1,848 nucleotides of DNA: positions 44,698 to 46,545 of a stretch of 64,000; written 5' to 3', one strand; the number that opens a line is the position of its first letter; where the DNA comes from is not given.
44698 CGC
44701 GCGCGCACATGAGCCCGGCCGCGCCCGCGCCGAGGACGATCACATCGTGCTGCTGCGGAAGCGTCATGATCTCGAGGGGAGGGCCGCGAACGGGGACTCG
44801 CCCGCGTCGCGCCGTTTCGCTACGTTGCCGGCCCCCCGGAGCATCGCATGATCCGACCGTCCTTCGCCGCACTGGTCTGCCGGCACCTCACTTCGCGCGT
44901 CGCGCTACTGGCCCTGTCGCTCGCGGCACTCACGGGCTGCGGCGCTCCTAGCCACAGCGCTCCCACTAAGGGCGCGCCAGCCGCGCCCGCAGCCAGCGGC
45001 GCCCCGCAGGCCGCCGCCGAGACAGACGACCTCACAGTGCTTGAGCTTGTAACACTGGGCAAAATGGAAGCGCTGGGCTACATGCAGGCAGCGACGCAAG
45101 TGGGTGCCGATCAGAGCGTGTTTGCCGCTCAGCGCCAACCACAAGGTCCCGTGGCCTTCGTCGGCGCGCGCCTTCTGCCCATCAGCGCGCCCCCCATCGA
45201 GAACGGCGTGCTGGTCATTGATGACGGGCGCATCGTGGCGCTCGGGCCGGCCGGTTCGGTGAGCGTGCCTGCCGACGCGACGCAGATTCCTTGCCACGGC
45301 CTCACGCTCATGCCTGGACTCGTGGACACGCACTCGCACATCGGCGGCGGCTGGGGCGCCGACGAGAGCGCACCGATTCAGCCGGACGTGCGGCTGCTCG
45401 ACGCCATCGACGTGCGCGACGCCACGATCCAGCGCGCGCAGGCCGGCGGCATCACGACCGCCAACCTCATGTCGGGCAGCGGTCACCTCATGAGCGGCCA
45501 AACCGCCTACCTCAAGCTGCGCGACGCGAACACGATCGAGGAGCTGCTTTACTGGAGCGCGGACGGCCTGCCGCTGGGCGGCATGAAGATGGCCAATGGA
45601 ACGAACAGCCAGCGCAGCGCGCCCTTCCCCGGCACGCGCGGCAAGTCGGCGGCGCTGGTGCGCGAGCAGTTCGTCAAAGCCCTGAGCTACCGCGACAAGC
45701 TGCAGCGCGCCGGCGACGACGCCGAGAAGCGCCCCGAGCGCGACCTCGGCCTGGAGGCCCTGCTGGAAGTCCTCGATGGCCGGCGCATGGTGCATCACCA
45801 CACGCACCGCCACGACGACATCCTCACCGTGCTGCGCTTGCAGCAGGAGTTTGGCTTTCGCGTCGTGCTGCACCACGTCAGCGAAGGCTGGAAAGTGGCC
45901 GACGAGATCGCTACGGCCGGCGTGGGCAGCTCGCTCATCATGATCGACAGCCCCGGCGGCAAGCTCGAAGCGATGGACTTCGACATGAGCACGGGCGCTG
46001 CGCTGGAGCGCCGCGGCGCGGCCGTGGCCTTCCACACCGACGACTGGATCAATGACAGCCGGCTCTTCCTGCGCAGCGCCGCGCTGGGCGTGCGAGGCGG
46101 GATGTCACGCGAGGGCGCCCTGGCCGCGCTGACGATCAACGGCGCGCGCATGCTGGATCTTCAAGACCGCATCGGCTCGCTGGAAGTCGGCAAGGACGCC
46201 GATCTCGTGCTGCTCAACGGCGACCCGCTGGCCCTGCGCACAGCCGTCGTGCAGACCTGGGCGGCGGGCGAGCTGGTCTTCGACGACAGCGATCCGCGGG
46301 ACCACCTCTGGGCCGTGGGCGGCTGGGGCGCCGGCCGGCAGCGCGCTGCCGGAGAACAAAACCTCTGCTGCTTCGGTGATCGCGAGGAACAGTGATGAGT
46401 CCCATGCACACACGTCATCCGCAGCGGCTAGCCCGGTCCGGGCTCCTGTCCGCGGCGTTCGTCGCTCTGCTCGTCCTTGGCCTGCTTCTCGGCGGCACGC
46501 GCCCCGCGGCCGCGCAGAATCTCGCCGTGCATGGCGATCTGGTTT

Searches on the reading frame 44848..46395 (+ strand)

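Call 59: search_protein_families(library=pfam, proteins=[window:44848-46395:+], max_evalue=0.00001)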
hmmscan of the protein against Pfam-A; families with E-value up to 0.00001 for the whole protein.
window:44848-46395:+ (515 aa): 2 families
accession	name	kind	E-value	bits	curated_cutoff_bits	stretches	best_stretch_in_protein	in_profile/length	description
PF07969.17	Amidohydro_3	-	9.6e-20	71.9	29.7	1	311-478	306-472/472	Amidohydrolase family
PF01979.26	Amidohydro_1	-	4e-17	62.9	25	1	385-470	238-329/345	Amidohydrolase family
